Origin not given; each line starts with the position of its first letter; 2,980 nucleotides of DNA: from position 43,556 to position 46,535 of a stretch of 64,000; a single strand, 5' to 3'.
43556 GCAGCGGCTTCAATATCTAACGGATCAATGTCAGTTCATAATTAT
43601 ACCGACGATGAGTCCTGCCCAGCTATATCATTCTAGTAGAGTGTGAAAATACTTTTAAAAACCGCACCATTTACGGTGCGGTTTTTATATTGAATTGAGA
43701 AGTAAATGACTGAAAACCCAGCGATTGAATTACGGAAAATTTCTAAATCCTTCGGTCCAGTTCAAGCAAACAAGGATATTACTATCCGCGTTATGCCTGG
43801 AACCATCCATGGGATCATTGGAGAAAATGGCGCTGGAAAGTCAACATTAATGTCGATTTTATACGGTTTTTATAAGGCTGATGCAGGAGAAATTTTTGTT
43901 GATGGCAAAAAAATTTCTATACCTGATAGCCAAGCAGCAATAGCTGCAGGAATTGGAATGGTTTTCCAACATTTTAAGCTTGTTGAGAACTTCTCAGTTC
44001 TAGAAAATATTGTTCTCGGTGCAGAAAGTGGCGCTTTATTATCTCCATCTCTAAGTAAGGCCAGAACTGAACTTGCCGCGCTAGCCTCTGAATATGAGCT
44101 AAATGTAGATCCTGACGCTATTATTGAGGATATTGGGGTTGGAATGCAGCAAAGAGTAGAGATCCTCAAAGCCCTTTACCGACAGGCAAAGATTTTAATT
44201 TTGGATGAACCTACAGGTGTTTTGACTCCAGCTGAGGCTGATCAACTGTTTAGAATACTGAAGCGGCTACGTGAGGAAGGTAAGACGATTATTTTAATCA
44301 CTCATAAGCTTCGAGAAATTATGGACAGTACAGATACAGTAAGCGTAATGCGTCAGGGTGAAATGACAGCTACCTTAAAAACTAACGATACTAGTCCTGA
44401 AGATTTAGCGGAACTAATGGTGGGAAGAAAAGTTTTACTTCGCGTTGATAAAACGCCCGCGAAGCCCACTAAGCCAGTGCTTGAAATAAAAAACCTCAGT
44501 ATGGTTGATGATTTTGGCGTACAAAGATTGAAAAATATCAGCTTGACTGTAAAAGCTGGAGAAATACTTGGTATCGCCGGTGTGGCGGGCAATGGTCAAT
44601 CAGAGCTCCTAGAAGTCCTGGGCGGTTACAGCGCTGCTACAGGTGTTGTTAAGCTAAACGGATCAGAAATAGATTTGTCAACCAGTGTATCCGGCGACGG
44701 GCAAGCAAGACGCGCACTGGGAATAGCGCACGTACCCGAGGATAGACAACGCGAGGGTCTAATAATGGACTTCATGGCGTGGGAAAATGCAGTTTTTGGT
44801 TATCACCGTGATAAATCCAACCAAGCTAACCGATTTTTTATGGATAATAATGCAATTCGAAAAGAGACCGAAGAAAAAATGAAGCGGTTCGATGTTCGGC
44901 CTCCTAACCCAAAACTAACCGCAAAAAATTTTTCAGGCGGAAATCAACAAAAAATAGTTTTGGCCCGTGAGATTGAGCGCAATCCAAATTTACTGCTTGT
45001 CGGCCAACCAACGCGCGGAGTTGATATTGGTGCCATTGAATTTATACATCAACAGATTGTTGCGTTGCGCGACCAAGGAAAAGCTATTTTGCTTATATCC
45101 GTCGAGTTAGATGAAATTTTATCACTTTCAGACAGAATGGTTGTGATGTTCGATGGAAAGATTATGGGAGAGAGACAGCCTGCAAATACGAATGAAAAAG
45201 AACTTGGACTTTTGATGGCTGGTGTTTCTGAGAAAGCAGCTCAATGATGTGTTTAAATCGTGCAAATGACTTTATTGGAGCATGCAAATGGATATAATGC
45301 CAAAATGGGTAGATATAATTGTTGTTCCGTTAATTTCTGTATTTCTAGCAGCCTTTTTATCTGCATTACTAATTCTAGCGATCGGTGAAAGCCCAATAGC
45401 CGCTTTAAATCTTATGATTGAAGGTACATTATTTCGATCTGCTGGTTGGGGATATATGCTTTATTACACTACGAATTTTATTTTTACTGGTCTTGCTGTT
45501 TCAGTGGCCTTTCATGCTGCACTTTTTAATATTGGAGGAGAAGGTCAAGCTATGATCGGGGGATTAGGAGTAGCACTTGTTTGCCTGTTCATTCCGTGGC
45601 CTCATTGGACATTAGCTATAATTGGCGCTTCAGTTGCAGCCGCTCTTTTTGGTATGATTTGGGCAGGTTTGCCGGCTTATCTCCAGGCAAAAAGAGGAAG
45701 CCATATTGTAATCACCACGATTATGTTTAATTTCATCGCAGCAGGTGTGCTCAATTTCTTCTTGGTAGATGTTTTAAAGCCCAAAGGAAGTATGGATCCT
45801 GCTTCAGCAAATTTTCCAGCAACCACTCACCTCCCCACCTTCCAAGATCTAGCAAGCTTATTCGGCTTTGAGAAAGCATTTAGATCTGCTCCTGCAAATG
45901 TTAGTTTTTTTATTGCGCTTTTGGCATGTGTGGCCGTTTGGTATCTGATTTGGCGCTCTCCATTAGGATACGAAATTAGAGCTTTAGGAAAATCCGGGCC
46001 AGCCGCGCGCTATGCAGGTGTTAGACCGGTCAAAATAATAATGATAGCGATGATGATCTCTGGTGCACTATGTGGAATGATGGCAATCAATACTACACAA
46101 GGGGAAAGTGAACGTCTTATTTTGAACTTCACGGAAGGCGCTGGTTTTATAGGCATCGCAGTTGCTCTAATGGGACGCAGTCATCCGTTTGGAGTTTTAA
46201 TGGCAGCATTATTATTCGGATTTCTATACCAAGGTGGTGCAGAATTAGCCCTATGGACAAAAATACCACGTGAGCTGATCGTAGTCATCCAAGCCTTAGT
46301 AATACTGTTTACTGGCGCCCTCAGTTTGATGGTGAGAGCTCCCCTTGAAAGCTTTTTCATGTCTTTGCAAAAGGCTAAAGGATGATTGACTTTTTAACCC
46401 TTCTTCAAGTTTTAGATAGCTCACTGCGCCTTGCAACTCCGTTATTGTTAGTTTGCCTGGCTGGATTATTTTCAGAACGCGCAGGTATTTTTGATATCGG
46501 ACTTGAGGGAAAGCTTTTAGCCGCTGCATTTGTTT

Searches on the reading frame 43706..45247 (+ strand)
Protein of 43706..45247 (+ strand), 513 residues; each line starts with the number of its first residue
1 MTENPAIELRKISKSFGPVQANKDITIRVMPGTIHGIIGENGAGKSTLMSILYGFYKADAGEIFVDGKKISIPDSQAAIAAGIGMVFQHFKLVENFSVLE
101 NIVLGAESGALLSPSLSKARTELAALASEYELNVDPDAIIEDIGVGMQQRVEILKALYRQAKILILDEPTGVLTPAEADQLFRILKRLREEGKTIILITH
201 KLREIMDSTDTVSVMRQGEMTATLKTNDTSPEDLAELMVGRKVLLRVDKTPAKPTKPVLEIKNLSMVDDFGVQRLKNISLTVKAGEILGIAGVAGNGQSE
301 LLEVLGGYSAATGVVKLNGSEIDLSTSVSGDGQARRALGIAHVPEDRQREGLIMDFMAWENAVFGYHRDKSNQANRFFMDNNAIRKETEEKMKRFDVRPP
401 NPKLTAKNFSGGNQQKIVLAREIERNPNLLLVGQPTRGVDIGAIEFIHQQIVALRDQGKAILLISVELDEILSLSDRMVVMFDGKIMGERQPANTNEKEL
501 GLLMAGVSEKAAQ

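Call 44: search_protein_families(library=pfam, max_evalue=0.00001, proteins=[window:43706-45247:+])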
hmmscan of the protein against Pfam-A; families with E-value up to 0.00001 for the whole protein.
window:43706-45247:+ (513 aa): 2 families
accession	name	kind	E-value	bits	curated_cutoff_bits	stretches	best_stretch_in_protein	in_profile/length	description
PF00005.33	ABC_tran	-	6.5e-47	160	25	2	23-170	2-136/137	ABC transporter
PF13304.12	AAA_21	-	7.7e-08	33.2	27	0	34-54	1-21/304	AAA domain, putative AbiEii toxin, Type IV TA system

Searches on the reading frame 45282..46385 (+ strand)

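Call 44: search_protein_families(library=pfam, max_evalue=0.00001, proteins=[window:45282-46385:+])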
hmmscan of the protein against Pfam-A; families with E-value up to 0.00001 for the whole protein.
window:45282-46385:+ (367 aa): 1 family
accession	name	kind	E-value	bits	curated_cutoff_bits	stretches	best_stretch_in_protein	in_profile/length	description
PF02653.21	BPD_transp_2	-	1.4e-32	113.4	26.8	1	59-343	5-267/269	Branched-chain amino acid transport system / permease component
